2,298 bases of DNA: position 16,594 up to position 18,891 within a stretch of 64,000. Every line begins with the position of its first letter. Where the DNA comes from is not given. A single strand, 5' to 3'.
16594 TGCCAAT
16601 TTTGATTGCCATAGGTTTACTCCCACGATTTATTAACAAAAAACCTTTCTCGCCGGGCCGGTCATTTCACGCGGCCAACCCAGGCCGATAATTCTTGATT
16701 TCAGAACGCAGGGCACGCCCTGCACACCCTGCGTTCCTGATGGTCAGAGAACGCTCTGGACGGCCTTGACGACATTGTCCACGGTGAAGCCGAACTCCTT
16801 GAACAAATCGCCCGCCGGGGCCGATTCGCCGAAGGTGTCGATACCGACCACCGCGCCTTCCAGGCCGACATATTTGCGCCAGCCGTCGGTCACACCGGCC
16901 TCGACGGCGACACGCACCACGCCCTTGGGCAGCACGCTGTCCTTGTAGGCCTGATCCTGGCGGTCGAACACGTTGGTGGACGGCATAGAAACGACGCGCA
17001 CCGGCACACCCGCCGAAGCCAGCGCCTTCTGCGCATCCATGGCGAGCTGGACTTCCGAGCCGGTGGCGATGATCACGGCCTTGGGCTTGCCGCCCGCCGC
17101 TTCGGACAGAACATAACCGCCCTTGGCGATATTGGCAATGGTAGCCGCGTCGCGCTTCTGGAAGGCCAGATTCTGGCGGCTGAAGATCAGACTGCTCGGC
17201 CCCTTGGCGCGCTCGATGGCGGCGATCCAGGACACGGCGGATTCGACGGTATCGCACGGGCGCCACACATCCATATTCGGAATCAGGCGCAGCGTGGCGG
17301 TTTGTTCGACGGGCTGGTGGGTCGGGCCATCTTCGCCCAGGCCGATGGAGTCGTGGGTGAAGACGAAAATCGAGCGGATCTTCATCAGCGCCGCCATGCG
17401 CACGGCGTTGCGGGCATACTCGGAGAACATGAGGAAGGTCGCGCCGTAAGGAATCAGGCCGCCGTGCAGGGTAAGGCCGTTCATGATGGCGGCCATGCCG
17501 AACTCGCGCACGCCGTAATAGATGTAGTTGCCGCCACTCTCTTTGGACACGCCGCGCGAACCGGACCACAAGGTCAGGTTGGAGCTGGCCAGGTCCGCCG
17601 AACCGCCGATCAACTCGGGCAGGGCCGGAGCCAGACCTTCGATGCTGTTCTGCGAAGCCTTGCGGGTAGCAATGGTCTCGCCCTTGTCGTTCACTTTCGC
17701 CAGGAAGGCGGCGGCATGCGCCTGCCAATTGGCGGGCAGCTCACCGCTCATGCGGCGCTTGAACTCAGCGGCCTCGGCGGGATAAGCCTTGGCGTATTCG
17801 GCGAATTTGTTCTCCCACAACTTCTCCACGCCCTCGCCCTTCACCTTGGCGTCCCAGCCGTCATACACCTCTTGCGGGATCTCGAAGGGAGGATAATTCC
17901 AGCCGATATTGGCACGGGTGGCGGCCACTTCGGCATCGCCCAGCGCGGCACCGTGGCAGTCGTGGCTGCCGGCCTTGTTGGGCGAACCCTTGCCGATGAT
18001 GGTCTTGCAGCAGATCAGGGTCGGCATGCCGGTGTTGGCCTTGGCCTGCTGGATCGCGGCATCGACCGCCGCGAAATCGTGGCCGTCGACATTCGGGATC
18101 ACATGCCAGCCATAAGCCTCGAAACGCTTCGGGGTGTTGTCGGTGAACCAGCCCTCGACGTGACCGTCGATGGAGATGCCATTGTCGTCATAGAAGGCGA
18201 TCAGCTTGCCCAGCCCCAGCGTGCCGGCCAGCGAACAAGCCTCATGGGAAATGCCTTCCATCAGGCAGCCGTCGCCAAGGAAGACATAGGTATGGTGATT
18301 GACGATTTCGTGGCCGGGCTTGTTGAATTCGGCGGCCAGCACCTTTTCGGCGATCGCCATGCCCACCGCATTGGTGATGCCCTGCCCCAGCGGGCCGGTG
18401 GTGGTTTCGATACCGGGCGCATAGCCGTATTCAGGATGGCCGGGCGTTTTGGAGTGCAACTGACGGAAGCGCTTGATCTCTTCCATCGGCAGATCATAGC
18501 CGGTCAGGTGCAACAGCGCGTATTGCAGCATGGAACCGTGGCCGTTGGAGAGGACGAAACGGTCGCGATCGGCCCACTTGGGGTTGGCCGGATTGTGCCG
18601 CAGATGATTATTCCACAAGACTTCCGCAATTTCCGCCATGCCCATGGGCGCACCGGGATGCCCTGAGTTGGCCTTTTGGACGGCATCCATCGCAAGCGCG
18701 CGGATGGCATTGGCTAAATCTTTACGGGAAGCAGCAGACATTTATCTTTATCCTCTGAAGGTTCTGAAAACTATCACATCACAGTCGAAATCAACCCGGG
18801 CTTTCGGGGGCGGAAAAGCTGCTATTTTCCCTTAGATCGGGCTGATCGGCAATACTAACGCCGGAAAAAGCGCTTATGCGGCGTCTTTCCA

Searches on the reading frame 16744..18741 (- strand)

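Call 70: search_protein_families(library=pfam, proteins=[window:16744-18741:-], max_evalue=0.00001)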
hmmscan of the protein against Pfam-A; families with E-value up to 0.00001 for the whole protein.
window:16744-18741:- (665 aa): 5 families
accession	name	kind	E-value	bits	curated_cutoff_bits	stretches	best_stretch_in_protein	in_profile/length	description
PF00456.26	Transketolase_N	-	2.1e-167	556.6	22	1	6-336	2-334/334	Transketolase, thiamine diphosphate binding domain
PF02779.29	Transket_pyr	-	3.6e-54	183.5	27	1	356-526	2-173/174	Transketolase, pyrimidine binding domain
PF22613.1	Transketolase_C_1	-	4.8e-44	149.6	27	1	541-653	1-113/113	Transketolase-like TK C-terminal domain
PF02780.25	Transketolase_C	-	1.3e-15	57.9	25.9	1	552-657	9-124/124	Transketolase, C-terminal domain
PF13292.11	DXP_synthase_N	-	2.2e-07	30.9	21.2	0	3-195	15-179/274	1-deoxy-D-xylulose-5-phosphate synthase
